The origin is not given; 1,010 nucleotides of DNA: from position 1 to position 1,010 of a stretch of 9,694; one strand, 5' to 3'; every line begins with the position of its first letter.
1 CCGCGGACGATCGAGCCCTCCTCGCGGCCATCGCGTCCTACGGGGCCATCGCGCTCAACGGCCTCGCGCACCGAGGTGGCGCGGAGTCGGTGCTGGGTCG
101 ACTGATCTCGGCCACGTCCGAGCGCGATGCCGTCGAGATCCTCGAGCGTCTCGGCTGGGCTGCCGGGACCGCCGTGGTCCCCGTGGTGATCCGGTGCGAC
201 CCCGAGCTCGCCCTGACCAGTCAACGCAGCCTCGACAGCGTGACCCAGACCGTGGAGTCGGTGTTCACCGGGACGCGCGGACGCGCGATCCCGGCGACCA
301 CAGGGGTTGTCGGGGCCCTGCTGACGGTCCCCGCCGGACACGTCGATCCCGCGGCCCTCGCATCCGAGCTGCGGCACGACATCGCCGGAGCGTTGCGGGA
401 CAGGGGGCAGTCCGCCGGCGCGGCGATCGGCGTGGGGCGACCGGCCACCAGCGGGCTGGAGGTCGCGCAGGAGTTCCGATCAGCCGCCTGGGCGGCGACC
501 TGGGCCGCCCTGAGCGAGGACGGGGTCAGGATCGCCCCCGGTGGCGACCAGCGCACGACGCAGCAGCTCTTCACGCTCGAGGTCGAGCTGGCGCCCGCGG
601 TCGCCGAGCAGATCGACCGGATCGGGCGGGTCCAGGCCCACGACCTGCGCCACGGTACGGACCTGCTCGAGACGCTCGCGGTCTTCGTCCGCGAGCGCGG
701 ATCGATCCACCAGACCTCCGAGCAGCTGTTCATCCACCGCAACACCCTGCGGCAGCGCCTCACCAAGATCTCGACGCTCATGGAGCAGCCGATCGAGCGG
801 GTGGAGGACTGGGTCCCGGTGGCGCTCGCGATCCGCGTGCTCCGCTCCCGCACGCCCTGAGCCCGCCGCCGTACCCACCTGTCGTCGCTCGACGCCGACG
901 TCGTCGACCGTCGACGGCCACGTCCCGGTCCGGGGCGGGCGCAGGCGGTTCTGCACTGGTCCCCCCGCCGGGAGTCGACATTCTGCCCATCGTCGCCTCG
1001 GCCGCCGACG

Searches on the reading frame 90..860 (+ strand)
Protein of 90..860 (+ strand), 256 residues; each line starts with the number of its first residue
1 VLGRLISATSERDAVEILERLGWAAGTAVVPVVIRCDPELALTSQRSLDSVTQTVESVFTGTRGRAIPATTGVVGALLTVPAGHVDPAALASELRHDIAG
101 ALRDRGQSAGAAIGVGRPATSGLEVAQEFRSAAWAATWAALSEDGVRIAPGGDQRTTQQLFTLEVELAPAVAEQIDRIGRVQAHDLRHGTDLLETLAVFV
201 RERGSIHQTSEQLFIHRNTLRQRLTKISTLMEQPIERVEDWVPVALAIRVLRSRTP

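Call 3: search_protein_families(library=pfam, proteins=[window:90-860:+], max_evalue=0.01)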
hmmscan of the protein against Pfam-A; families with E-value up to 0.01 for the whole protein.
window:90-860:+ (256 aa): 3 families
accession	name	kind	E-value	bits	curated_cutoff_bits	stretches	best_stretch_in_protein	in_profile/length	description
PF13556.12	HTH_30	-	1.2e-17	63.9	27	1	192-250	1-59/59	PucR C-terminal helix-turn-helix domain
PF17853.6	GGDEF_2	-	5.1e-06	27.2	24.5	1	10-133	4-111/116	GGDEF-like domain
PF09862.15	DUF2089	-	0.0098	16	33.4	0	193-232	6-45/47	Domain of unknown function (DUF2089)-HTH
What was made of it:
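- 3..860 (+): C-terminal 285 aa of a GAF/PucR-type regulator (603 aa in the full contig). HTH_30 and GGDEF_2 domains (call 3).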

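Call 4: search_protein_families(library=ncbifam, proteins=[window:90-860:+], max_evalue=0.01)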
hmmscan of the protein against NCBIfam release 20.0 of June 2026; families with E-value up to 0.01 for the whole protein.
window:90-860:+ (256 aa): 4 families
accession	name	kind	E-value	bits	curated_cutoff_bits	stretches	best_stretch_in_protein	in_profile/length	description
NF050824.1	TransRegRv1453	equivalog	9.8e-09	34.5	600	1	191-254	341-402/404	Rv1453 family transcriptional regulator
NF058503.1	SprTransRegAdeR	equivalog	2.9e-08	33.1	700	1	180-250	328-398/403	sporulation transcriptional activator AdeR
NF008550.0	PRK11477.1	equivalog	2.1e-05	23.6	612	1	192-249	323-380/385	CdaR family transcriptional regulator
NF045769.1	TransActPmfR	equivalog_domain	0.00016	20.4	800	1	168-242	382-453/470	transcciptional activator PmfR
